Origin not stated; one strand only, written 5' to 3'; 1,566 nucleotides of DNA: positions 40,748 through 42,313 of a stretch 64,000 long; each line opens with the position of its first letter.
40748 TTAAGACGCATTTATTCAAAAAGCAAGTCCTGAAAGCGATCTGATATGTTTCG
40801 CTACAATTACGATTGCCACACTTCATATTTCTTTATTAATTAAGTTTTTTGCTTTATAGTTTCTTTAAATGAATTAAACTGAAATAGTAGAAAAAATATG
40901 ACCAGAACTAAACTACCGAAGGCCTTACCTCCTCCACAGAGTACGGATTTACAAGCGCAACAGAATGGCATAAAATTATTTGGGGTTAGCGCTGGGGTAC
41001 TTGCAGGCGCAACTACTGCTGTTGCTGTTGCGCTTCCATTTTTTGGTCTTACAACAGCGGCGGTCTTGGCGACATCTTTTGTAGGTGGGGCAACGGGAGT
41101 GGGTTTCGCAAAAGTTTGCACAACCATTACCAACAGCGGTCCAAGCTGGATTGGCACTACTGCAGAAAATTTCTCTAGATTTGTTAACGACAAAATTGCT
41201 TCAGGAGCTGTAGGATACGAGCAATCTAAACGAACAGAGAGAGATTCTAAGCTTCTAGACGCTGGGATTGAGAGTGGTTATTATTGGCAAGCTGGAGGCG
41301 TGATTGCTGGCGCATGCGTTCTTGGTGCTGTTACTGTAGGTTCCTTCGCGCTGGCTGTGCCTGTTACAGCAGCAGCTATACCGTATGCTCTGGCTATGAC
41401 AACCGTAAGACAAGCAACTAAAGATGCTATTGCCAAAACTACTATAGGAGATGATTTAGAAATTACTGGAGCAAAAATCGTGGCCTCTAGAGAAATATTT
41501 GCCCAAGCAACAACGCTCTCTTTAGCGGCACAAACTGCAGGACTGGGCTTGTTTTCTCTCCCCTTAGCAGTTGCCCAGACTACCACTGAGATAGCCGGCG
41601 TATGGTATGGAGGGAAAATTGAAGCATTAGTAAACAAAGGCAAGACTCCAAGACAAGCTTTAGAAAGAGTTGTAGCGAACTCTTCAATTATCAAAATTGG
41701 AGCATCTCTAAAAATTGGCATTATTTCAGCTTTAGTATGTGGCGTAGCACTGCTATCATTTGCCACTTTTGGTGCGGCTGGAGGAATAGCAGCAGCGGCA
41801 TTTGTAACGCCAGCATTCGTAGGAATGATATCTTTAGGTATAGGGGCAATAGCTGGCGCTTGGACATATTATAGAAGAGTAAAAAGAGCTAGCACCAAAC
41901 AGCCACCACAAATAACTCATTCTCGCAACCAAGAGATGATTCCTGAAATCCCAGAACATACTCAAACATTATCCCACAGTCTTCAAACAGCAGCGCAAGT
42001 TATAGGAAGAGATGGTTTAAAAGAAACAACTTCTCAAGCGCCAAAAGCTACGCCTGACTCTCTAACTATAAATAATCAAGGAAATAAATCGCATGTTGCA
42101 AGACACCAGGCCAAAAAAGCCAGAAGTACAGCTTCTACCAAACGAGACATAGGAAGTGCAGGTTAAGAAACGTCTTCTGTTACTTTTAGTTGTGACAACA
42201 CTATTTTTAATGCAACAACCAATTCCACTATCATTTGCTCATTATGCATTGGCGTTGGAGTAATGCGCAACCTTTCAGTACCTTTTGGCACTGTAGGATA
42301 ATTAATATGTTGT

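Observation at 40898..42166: Compositionally atypical Gly/Ala-rich polytopic membrane protein with basic disordered tail: candidate secreted (Inc-like / T4SS-type) effector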

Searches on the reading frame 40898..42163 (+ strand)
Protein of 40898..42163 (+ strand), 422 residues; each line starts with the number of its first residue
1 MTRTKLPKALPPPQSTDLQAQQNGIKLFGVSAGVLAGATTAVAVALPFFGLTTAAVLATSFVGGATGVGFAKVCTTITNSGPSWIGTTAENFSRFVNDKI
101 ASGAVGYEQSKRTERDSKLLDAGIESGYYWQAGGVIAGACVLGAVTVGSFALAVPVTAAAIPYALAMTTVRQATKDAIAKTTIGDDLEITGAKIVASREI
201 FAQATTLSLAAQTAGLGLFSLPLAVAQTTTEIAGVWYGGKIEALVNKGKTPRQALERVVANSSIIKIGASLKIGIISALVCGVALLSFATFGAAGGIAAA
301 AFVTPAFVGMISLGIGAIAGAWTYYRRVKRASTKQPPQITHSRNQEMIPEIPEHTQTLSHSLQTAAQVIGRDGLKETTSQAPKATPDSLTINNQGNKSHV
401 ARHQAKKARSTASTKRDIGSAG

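Call 3: search_protein_families(library=pfam, proteins=[window:40898-42163:+], max_evalue=10)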
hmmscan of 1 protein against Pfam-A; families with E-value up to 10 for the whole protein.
window:40898-42163:+ (422 aa): 2 families
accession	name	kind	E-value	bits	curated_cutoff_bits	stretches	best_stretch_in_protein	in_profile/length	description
PF16082.10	Phage_holin_2_4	-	0.12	12.8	30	1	283-341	11-66/77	Bacteriophage holin family, superfamily II-like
PF07787.17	TMEM43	-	0.62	9.8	23.3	1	265-326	196-249/250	Transmembrane protein 43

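Call 4: search_protein_families(library=ncbifam, proteins=[window:40898-42163:+], max_evalue=10)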
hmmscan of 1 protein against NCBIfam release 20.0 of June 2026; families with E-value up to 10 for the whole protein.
window:40898-42163:+ (422 aa): 0 families

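Call 6: find_homologous_proteins(query=window:40898-42163:+, max_evalue=0.01)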
Query window:40898-42163:+ (422 aa): 1 proteins with E <= 0.01 among 8000 candidates.
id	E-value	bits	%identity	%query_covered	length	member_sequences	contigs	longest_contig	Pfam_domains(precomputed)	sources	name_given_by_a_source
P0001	2.3e-263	891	100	100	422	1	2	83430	-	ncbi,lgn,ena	-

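Call 8: find_encoding_contigs(protein=P0001, flank=10000)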
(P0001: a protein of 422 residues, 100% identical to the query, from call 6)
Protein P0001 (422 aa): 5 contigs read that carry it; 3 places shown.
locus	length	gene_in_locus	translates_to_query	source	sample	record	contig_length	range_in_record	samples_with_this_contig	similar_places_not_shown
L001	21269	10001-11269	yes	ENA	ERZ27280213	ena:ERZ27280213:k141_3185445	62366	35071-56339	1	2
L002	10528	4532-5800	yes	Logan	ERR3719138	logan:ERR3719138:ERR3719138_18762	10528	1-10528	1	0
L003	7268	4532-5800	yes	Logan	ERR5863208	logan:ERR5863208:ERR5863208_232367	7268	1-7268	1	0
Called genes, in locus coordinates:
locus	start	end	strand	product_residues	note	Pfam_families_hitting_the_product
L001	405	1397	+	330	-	PF00490:ALAD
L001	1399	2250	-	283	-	PF08543:Phos_pyr_kin, PF00294:PfkB (weak)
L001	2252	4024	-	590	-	PF01368:DHH, PF02272:DHHA1, PF17768:RecJ_OB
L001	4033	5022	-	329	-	PF03320:FBPase_glpX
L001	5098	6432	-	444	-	-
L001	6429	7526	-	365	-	PF03033:Glyco_transf_28, PF04101:Glyco_tran_28_C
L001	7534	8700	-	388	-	PF01098:FTSW_RODA_SPOVE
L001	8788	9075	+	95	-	PF11020:DUF2610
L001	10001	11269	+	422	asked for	-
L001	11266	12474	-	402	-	PF00155:Aminotran_1_2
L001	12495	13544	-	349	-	PF02628:COX15-CtaA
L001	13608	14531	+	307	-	PF00625:Guanylate_kin, PF00581:Rhodanese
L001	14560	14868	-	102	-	-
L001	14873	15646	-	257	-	PF02167:Cytochrom_C1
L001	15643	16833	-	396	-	PF00033:Cytochrome_B, PF13631:Cytochrom_B_N_2, PF00032:Cytochrom_B_C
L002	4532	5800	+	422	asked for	-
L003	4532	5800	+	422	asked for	-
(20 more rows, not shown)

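Call 9: list_cluster_members(proteins=[P0001])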
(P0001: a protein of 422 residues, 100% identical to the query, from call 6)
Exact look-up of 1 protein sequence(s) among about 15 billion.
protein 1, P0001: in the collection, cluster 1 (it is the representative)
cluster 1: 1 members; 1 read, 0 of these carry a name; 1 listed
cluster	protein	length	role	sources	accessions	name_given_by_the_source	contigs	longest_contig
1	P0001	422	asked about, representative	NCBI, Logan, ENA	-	-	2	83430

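Call 16: search_protein_representatives(protein=window:40898-42163:+)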
Query: 422 residues. Proteins with E-value up to 0.001 (for the whole library): 3; up to 1e-10: 1; up to 1e-30: 1. The best 3 are listed.
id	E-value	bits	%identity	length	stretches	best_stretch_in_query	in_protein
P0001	7.2e-264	891.0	100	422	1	1-422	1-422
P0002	3.9e-10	55.9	26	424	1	8-358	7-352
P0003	1.3e-09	54.2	27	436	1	18-395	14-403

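Call 20: find_homologous_proteins(query=A1, max_evalue=0.01)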
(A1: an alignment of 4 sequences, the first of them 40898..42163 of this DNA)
Query A1 (4 sequences) (422 aa, profile of the alignment): 3 proteins with E <= 0.01 among 8000 candidates.
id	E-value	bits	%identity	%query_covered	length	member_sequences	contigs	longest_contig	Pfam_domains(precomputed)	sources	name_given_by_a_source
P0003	4.9e-186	637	26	69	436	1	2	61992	-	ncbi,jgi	-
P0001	3.0e-156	539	100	100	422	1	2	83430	-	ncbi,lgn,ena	-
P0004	7.0e-151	521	30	43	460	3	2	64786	-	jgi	jgi:hypothetical protein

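Call 22: find_encoding_contigs(protein=P0003, flank=8000, max_places=3)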
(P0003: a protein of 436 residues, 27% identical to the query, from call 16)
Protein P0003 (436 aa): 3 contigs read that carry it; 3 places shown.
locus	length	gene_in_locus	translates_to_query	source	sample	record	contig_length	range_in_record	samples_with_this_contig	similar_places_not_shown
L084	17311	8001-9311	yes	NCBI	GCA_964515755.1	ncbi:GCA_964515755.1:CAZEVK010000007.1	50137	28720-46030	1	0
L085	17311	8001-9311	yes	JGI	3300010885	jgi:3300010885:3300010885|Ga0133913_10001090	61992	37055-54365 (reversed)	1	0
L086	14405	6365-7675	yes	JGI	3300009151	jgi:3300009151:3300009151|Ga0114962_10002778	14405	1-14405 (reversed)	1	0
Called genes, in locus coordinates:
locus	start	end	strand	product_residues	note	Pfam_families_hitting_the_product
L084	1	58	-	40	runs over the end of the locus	-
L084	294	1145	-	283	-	PF08543:Phos_pyr_kin, PF00294:PfkB (weak)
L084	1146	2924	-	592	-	PF01368:DHH, PF02272:DHHA1, PF17768:RecJ_OB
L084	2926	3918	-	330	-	PF03320:FBPase_glpX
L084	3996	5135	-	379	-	-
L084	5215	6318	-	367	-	PF03033:Glyco_transf_28, PF04101:Glyco_tran_28_C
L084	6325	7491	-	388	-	PF01098:FTSW_RODA_SPOVE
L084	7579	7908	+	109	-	PF11020:DUF2610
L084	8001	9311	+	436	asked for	-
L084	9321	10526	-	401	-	PF00155:Aminotran_1_2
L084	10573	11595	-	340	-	PF02628:COX15-CtaA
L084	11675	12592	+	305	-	PF00625:Guanylate_kin, PF00581:Rhodanese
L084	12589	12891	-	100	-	-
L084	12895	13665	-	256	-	PF02167:Cytochrom_C1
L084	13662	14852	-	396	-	PF00033:Cytochrome_B, PF13631:Cytochrom_B_N_2, PF00032:Cytochrom_B_C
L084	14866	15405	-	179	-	PF10399:UCR_Fe-S_N, PF00355:Rieske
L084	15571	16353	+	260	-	PF01113:DapB_N, PF05173:DapB_C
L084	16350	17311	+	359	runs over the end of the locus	-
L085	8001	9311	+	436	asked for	-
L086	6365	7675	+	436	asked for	-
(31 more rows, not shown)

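Call 23: find_encoding_contigs(protein=P0004, flank=8000, max_places=3)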
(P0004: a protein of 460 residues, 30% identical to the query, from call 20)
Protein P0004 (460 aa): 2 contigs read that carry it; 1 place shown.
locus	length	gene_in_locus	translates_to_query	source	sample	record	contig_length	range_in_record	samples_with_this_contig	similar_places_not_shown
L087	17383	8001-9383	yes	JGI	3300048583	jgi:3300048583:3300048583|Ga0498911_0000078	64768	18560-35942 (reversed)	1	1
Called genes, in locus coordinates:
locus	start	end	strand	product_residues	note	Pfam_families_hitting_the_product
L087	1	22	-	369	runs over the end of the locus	PF02776:TPP_enzyme_N, PF00205:TPP_enzyme_M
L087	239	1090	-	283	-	PF08543:Phos_pyr_kin, PF00294:PfkB (weak)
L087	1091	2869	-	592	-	PF01368:DHH, PF02272:DHHA1, PF17768:RecJ_OB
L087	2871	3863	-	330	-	PF03320:FBPase_glpX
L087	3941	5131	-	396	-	-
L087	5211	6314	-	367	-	PF03033:Glyco_transf_28, PF04101:Glyco_tran_28_C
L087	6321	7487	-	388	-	PF01098:FTSW_RODA_SPOVE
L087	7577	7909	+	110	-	PF11020:DUF2610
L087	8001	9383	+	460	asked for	-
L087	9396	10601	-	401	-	PF00155:Aminotran_1_2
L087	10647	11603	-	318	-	PF02628:COX15-CtaA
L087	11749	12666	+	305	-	PF00625:Guanylate_kin, PF00581:Rhodanese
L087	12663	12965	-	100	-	-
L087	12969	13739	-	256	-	PF02167:Cytochrom_C1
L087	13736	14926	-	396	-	PF00033:Cytochrome_B, PF13631:Cytochrom_B_N_2, PF00032:Cytochrom_B_C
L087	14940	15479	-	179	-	PF10399:UCR_Fe-S_N, PF00355:Rieske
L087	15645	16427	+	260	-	PF01113:DapB_N, PF05173:DapB_C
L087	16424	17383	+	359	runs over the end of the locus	-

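Call 34: predict_structure(alignment_id=A2)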
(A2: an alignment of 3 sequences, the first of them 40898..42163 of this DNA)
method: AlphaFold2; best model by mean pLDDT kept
length: 422 residues; sequences in the alignment: 3
mean_pLDDT: 35.1   pTM: 0.21
mean pLDDT of the five models: 35.1, 32.7, 31.8, 29.8, 28.2
residues with pLDDT >= 90: 0; 70-90: 0; 50-70: 0; < 50: 422
segments of 3 or more residues with pLDDT < 50: 1-422
pLDDT, mean of each block of 10 residues (from residue 1): 33 36 32 34 34 34 33 30 30 32 32 34 28 29 32 34 37 41 41 40 40 34 35 35 44 42 32 36 40 35 35 33 35 38 36 38 40 36 30 31 34 37 35
secondary structure, 60 per line:
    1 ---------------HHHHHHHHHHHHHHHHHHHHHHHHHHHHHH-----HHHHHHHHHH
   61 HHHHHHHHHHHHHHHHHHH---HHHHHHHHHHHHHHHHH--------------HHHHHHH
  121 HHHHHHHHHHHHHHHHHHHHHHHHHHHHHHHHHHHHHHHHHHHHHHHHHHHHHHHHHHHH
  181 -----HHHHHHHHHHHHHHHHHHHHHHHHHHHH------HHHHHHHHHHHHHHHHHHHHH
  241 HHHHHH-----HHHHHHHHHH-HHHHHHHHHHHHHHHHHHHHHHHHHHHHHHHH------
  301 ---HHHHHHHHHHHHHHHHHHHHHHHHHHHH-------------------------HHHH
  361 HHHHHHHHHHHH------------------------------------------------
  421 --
elements in order: H16-45 H51-79 H83-99 H114-180 H186-213 H220-246 H252-261 H263-294 H304-331 H357-372

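Call 36: search_protein_families(library=pfam, proteins=[P0003, P0004, P0002], max_evalue=0.1)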
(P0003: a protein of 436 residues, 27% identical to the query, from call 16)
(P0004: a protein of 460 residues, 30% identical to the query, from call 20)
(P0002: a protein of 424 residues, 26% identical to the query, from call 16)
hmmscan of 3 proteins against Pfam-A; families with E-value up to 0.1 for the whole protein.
P0003 (436 aa): 3 families
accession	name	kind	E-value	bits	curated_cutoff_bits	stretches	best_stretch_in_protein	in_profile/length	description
PF12666.12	PrgI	-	0.016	16.1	27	0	126-174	19-68/91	PrgI family protein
PF09925.14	DUF2157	-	0.044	13.9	32.4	0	278-338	61-121/146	Predicted membrane protein (DUF2157)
PF00335.26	Tetraspanin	-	0.071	13.2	32.1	1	252-361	26-126/225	Tetraspanin family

P0004 (460 aa): 0 families

P0002 (424 aa): 1 family
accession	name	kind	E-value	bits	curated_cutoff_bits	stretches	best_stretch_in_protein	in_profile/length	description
PF13038.11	DUF3899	-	0.044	14.6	23.4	0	227-288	24-84/88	Domain of unknown function (DUF3899)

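Call 44: search_solved_structures(query=A4, max_evalue=1)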
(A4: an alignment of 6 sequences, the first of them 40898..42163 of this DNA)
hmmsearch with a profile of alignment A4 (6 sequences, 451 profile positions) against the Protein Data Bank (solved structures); distinct sequences matched with E-value up to 1: 2.
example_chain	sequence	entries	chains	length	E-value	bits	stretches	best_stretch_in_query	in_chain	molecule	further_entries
8eas_A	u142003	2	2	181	0.51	12.3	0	80-128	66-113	Vacuolar ATPase assembly protein VMA22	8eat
8fvu_U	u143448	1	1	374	0.82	11.6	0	345-398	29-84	Lethal factor,Type III secretion system protein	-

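Call 45: find_homologous_proteins(query=A4, max_evalue=0.1)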
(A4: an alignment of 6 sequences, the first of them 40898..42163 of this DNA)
Query A4 (6 sequences) (422 aa, profile of the alignment): 3 proteins with E <= 0.1 among 8000 candidates.
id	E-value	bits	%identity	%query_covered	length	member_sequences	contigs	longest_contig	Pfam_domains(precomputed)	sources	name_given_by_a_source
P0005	3.2e-188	644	27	92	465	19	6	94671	-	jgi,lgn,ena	jgi:hypothetical protein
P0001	3.1e-143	496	100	100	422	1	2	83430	-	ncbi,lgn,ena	-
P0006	3.7e-93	331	27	22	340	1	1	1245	-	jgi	jgi:hypothetical protein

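Call 66: search_protein_families(library=padloc, proteins=[window:40898-42163:+, P0003], max_evalue=0.1)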
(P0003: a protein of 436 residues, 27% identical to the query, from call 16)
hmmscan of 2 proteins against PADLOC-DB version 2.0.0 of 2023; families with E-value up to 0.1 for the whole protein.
window:40898-42163:+ (422 aa): 0 families

P0003 (436 aa): 0 families

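Call 67: search_protein_families(library=phrogs, proteins=[window:40898-42163:+, P0003], max_evalue=0.1)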
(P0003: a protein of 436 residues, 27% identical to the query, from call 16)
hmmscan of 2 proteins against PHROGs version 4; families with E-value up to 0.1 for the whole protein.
window:40898-42163:+ (422 aa): 0 families

P0003 (436 aa): 4 families
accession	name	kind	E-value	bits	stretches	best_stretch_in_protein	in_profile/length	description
phrog_13707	-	unknown function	0.00012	23.1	1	295-364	13-83/89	-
phrog_14111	-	unknown function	0.0074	17.7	0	49-93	50-95/97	-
phrog_20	-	lysis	0.014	16.2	1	299-371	41-118/151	holin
phrog_36061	-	unknown function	0.043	15.1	0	244-295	53-103/134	-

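Call 73: predict_structure(alignment_id=A5)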
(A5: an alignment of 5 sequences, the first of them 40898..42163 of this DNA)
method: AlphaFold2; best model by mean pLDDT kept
length: 422 residues; sequences in the alignment: 5
mean_pLDDT: 32.1   pTM: 0.21
mean pLDDT of the five models: 32.1, 31.6, 31.2, 29.5, 27.7
residues with pLDDT >= 90: 0; 70-90: 0; 50-70: 0; < 50: 422
segments of 3 or more residues with pLDDT < 50: 1-422
pLDDT, mean of each block of 10 residues (from residue 1): 31 31 28 30 30 30 27 27 29 31 29 34 32 31 29 29 32 35 34 34 35 32 31 33 33 35 31 34 37 33 36 35 36 33 32 36 36 28 30 31 33 36 37
secondary structure, 60 per line:
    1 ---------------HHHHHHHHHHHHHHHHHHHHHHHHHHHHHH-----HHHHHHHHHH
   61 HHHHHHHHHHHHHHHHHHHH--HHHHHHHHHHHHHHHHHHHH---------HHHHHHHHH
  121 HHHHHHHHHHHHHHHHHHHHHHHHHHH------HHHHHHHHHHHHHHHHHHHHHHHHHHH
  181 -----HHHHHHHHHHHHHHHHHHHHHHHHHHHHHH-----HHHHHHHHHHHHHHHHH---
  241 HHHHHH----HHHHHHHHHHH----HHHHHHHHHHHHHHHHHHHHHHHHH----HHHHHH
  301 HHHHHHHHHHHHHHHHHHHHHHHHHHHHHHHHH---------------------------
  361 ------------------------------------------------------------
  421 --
elements in order: H16-45 H51-80 H83-102 H112-147 H154-180 H186-215 H221-237 H241-246 H251-261 H266-290 H295-333
